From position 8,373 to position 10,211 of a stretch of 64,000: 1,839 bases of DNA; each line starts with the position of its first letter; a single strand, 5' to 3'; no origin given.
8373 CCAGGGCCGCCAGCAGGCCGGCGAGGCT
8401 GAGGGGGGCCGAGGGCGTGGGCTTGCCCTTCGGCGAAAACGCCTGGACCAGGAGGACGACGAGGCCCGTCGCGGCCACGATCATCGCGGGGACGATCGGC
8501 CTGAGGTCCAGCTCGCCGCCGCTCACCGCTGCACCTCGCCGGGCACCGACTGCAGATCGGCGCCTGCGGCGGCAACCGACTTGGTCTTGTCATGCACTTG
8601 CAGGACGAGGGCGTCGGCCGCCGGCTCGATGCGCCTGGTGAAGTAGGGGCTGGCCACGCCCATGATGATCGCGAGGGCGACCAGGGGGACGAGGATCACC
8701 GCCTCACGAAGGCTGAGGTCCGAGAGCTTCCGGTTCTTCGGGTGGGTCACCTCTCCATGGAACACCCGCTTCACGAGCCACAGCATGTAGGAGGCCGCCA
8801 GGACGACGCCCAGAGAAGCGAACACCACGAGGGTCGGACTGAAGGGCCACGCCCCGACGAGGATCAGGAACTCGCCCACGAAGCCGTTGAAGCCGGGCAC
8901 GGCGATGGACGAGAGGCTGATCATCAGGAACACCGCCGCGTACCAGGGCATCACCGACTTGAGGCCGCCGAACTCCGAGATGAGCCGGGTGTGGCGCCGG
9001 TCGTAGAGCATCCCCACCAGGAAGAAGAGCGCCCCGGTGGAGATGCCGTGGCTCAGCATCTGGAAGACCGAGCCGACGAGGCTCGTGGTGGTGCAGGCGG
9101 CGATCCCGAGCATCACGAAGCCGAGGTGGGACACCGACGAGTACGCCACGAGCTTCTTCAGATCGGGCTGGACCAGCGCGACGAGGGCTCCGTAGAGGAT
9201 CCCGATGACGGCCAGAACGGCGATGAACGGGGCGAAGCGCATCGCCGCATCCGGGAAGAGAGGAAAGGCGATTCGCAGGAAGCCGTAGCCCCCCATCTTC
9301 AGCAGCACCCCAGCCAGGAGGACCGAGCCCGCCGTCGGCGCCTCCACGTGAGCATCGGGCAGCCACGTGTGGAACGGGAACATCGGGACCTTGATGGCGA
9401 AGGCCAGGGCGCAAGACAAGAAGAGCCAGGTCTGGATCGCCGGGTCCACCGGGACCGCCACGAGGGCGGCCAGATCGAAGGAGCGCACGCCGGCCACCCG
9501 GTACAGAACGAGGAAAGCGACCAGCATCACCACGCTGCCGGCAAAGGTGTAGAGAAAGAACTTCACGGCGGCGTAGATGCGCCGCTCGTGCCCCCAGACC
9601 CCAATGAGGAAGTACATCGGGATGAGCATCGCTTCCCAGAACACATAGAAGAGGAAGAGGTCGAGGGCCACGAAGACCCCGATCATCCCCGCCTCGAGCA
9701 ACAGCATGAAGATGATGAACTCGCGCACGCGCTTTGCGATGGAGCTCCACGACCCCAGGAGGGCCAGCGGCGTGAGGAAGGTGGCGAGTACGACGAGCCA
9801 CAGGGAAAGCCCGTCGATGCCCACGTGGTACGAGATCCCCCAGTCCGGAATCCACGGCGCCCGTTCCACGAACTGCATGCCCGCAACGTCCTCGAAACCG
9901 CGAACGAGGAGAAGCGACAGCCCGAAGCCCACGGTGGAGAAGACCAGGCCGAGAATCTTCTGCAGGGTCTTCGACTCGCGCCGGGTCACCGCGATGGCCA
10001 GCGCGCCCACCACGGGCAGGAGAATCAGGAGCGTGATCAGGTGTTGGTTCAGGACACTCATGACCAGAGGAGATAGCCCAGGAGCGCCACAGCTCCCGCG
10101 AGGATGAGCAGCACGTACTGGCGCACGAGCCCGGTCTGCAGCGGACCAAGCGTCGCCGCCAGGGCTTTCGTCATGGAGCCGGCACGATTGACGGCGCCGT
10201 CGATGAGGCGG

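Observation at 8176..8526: nuoN reduced to a 5' stump fused to the 3' end of an amidohydrolase gene, abutting convergent selA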

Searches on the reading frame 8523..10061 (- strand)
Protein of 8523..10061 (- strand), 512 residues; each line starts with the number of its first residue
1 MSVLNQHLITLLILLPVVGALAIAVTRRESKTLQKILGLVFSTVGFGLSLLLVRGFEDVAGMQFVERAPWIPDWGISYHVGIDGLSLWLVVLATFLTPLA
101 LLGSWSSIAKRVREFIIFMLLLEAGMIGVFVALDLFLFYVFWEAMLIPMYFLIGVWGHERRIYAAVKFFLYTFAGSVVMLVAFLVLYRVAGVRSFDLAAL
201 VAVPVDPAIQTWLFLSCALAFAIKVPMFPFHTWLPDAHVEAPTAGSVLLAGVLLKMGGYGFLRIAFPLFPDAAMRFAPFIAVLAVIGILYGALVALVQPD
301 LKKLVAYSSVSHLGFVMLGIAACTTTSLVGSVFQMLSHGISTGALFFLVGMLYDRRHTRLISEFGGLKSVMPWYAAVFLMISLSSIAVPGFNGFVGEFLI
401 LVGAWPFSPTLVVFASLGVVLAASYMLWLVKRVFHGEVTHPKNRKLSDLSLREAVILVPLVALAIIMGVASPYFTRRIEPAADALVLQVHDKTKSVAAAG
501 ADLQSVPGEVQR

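Call 5: search_protein_families(library=pfam, proteins=[window:8523-10061:-], max_evalue=0.1)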
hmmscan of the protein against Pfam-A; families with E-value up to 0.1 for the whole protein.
window:8523-10061:- (512 aa): 2 families
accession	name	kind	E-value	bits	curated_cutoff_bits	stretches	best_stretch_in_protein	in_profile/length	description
PF00361.26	Proton_antipo_M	-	2.9e-79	266.8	21.5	1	132-420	1-292/294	NADH:quinone oxidoreductase/Mrp antiporter, TM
PF01059.23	Oxidored_q5_N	-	2.6e-05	24.7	22.7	1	75-123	52-104/110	NADH-ubiquinone oxidoreductase chain 4, amino terminus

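Call 6: search_protein_families(library=ncbifam, proteins=[window:8523-10061:-], max_evalue=0.1)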
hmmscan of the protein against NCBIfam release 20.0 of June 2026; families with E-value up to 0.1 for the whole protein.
window:8523-10061:- (512 aa): 74 families (the best 25 are shown)
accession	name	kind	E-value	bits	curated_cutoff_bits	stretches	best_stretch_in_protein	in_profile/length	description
TIGR01972.1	NDH_I_M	subfamily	1.1e-184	614.7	263.8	1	10-488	2-485/486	NADH-quinone oxidoreductase subunit M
NF004499.0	PRK05846.1-3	equivalog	6.2e-175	582.7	585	1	6-497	4-496/502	NADH-quinone oxidoreductase subunit M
NF004505.0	PRK05846.2-5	equivalog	7.5e-162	539.6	700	1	6-495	2-491/508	NADH-quinone oxidoreductase subunit M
NF004500.0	PRK05846.1-4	equivalog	4.8e-160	533.7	550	1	5-497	3-514/525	NADH-quinone oxidoreductase subunit M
NF004501.0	PRK05846.1-5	subfamily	7.1e-158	526.4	598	1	5-490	3-488/492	NADH-quinone oxidoreductase subunit M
NF004498.0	PRK05846.1-1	equivalog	1.3e-128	430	614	1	8-470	2-481/509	NADH-quinone oxidoreductase subunit M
NF004506.0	PRK05846.2-6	equivalog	2.1e-127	426.4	789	1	5-470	3-474/493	NADH-quinone oxidoreductase subunit M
NF009212.0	PRK12561.1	subfamily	2.7e-127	425.7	645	1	7-498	7-508/531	NAD(P)H-quinone oxidoreductase subunit 4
NF005060.0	PRK06473.1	equivalog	1.4e-117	393.5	747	1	9-491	2-487/500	NADH-quinone oxidoreductase subunit M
NF004504.0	PRK05846.2-3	equivalog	1.2e-116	390.7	785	1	20-471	22-479/499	NADH-quinone oxidoreductase subunit M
NF002713.0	PRK02546.1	subfamily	3.1e-111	372.5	827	1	8-498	10-511/533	NAD(P)H-quinone oxidoreductase subunit 4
NF005611.0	PRK07363.1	equivalog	1e-105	354.1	764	1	9-497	2-493/501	NADH-quinone oxidoreductase subunit M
NF004502.0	PRK05846.2-1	equivalog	4.9e-85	286.2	791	1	5-470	2-482/500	NADH-quinone oxidoreductase subunit M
NF004503.0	PRK05846.2-2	subfamily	1.1e-67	229.3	720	1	10-471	4-475/490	NADH-quinone oxidoreductase subunit M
NF009306.0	PRK12663.1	equivalog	2.9e-60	204.5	542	1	6-486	3-482/498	Na+/H+ antiporter subunit D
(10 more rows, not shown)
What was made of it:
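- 8523..10061 (-): nuoM, intact (512 aa). calls 5, 6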

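Call 8: find_encoding_contigs(protein=window:8523-10061:-, flank=10000, max_places=10)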
Protein window:8523-10061:- (512 aa): 4 contigs read that carry it; 4 places shown.
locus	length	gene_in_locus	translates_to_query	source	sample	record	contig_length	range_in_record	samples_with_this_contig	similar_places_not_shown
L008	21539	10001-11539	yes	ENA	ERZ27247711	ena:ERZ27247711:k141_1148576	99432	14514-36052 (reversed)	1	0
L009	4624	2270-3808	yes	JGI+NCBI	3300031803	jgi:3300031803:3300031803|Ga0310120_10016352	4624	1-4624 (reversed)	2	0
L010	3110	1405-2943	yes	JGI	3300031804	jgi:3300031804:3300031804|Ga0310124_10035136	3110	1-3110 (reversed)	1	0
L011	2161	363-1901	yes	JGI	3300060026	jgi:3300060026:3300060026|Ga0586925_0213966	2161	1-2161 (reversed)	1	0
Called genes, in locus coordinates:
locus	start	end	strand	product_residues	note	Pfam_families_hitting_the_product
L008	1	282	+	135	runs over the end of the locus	PF00583:Acetyltransf_1 (weak), PF13673:Acetyltransf_10, PF13508:Acetyltransf_7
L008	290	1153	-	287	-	PF27840:ScmC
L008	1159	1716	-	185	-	-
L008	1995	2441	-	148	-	PF03330:DPBB_1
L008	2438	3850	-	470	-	PF00224:PK, PF03328:HpcH_HpaI (faint), PF02887:PK_C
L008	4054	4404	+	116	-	PF00507:Oxidored_q4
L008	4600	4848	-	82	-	-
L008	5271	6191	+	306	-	PF01512:Complex1_51K, PF22461:SLBB_2 (weak), PF10589:NADH_4Fe-4S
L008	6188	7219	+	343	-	PF00146:NADHdh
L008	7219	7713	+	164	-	PF00499:Oxidored_q3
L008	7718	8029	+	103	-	PF00420:Oxidored_q2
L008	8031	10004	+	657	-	PF00662:Proton_antipo_N, PF00361:Proton_antipo_M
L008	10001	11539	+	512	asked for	PF00361:Proton_antipo_M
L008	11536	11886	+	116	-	PF07969:Amidohydro_3, PF01979:Amidohydro_1 (weak)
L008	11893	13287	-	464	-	PF12390:Se-cys_synth_N, PF03841:SelA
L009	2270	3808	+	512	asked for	PF00361:Proton_antipo_M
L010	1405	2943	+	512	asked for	PF00361:Proton_antipo_M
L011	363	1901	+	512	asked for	PF00361:Proton_antipo_M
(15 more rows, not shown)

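Call 10: find_related_loci(query=window:8523-10061:-, collection=genome_contigs, flank=10000)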
Query window:8523-10061:- (512 aa) in genome_contigs; peptide patterns used: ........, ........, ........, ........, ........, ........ (x = any residue, [..] = any of these).
600 stretches matched a pattern (row limit reached: there are more); 597 encode a relative of the query (tblastn E <= 1e-3); the best 80 are kept; 80 distinct loci.
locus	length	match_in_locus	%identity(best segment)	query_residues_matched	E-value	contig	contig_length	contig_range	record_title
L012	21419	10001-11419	74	19-491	0e+0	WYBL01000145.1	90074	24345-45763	MAG: Acidobacteria bacterium isolate ACD2 k127_535544, whole genome shotgun sequence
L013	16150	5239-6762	57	1-509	0e+0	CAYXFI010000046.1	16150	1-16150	MAG TPA_asm: uncultured Cytophagia bacterium isolate SRP338002_co1_109 genome assembly, contig: NODE_3388_length_16150_c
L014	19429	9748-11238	56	8-499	1e-175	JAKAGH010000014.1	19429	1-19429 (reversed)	MAG: Deltaproteobacteria bacterium isolate WY2.bin14 NODE_3853_length_19429_cov_1.810693, whole genome shotgun sequence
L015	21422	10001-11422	57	28-496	3e-175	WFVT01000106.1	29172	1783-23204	MAG: candidate division KSB1 bacterium isolate S140_5 k151_2648, whole genome shotgun sequence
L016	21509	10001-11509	57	7-509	7e-172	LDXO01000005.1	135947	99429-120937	MAG: Deltaproteobacteria bacterium CSP1-8 XU12_C0005, whole genome shotgun sequence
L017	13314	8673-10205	56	1-506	9e-172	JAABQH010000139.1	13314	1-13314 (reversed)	MAG: Deltaproteobacteria bacterium isolate S05.Bin005 NODE_33_length_13314_cov_13.3499, whole genome shotgun sequence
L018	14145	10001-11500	56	1-495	1e-170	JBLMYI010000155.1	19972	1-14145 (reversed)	MAG: Actinomycetota bacterium isolate MAG233 PRJNA957066_bin16_renamed_154, whole genome shotgun sequence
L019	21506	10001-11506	53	2-501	2e-170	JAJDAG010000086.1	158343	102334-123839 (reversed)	MAG: candidate division KSB1 bacterium isolate OFTM72 OFTM72_85, whole genome shotgun sequence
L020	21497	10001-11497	57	4-497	4e-170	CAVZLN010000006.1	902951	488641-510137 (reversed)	MAG: Candidatus Eisenbacteria bacterium isolate MFD05942.bin.1.102 genome assembly, contig: contig_7746, whole genome sh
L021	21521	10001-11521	54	8-511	3e-169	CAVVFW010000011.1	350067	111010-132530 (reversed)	MAG: uncultured delta proteobacterium isolate MFD01721.bin.1.156 genome assembly, contig: contig_2250, whole genome shot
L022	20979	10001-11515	55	9-509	6e-169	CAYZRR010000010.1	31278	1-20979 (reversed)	MAG TPA_asm: uncultured Thermodesulfobacteriota bacterium isolate binchicken_co25_115 genome assembly, contig: k141_6913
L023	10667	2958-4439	57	7-495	4e-168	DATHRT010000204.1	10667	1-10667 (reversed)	MAG TPA_asm: Candidatus Limnocylindria bacterium isolate SMAG_U16032 k141_578906, whole genome shotgun sequence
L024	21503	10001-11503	56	1-490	2e-167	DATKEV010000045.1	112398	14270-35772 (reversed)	MAG TPA_asm: Candidatus Udaeobacter sp. isolate SMAG_U14508 k141_973650, whole genome shotgun sequence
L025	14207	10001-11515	54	4-501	2e-167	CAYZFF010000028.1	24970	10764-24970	MAG TPA_asm: uncultured Cytophagia bacterium isolate SRP173033_co1_156 genome assembly, contig: NODE_3188_length_24970_c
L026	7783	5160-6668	56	9-510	5e-167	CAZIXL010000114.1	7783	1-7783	MAG TPA_asm: uncultured bacterium isolate binchicken_co118_82 genome assembly, contig: NODE_11950_length_7783_cov_6.2565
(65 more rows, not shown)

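Call 13: search_protein_families(library=pfam, proteins=[L012:11483-12934:+, L012:12956-15412:-, L012:15450-18338:-, L012:15291-16760:+, L012:18821-21214:+, L012:18043-18810:+, L012:7794-9950:+], max_evalue=0.001)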
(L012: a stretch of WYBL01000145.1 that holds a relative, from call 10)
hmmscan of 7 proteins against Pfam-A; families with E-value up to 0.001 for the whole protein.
L012:11483-12934:+ (483 aa): 1 family
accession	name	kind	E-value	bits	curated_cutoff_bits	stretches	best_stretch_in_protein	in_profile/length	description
PF00361.26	Proton_antipo_M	-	2e-71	241.1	21.5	1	128-421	3-293/294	NADH:quinone oxidoreductase/Mrp antiporter, TM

L012:12956-15412:- (818 aa): 2 families
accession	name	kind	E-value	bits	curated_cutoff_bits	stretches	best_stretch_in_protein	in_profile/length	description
PF12704.14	MacB_PCD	-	2.3e-34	119.9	27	2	24-239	3-201/207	MacB-like periplasmic core domain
PF02687.27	FtsX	-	1.4e-21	77.2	25.5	2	286-407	2-118/120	FtsX-like permease C-terminal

L012:15450-18338:- (962 aa): 1 family
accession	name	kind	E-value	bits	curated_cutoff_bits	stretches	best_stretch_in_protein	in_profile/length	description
PF01551.29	Peptidase_M23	-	9.1e-20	71.1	28.7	1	861-955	2-96/96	Peptidase family M23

L012:15291-16760:+ (489 aa): 0 families

L012:18821-21214:+ (797 aa): 2 families
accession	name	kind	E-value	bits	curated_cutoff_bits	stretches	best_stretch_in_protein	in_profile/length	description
PF01808.24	AICARFT_IMPCHas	-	1.3e-116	389.9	25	1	404-731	1-311/311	AICARFT/IMPCHase bienzyme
PF02142.27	MGS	-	3.4e-24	85.2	24.1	1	285-398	1-93/94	MGS-like domain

L012:18043-18810:+ (255 aa): 0 families

L012:7794-9950:+ (718 aa): 2 families
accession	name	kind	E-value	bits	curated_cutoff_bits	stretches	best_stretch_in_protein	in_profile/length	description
PF00361.26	Proton_antipo_M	-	2.7e-89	299.7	21.5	1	231-523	3-294/294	NADH:quinone oxidoreductase/Mrp antiporter, TM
PF00662.26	Proton_antipo_N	-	2.2e-23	82.3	24.5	1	163-213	1-51/51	NADH-Ubiquinone oxidoreductase (complex I), chain 5 N-terminus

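Call 40: list_cluster_members(proteins=[P0001, window:8523-10061:-, L097:8504-9958:-, P0058])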
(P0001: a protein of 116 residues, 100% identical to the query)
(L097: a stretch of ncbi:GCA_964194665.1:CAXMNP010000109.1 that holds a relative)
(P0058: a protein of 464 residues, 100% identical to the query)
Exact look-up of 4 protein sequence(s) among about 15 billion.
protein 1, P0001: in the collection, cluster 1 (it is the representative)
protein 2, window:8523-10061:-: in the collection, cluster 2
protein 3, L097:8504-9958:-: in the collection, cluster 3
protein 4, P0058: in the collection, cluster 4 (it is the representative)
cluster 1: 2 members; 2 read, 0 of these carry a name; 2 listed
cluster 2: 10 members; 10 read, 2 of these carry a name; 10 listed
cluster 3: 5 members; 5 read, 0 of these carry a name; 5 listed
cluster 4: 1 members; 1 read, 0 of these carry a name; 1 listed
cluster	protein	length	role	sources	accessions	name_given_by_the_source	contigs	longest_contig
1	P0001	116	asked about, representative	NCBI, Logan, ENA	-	-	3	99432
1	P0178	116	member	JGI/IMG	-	-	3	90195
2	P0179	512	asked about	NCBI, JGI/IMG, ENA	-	NADH-quinone oxidoreductase subunit M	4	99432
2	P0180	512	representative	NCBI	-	-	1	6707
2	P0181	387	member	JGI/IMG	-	NADH-quinone oxidoreductase subunit M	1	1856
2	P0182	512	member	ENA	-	-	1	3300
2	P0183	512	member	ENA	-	-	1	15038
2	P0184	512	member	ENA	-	-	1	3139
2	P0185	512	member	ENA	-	-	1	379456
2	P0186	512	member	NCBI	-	-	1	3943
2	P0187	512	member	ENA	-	-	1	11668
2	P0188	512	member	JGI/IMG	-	-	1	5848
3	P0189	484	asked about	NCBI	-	-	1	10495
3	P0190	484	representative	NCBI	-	-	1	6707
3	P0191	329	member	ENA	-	-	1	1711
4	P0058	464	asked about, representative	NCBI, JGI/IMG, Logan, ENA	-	-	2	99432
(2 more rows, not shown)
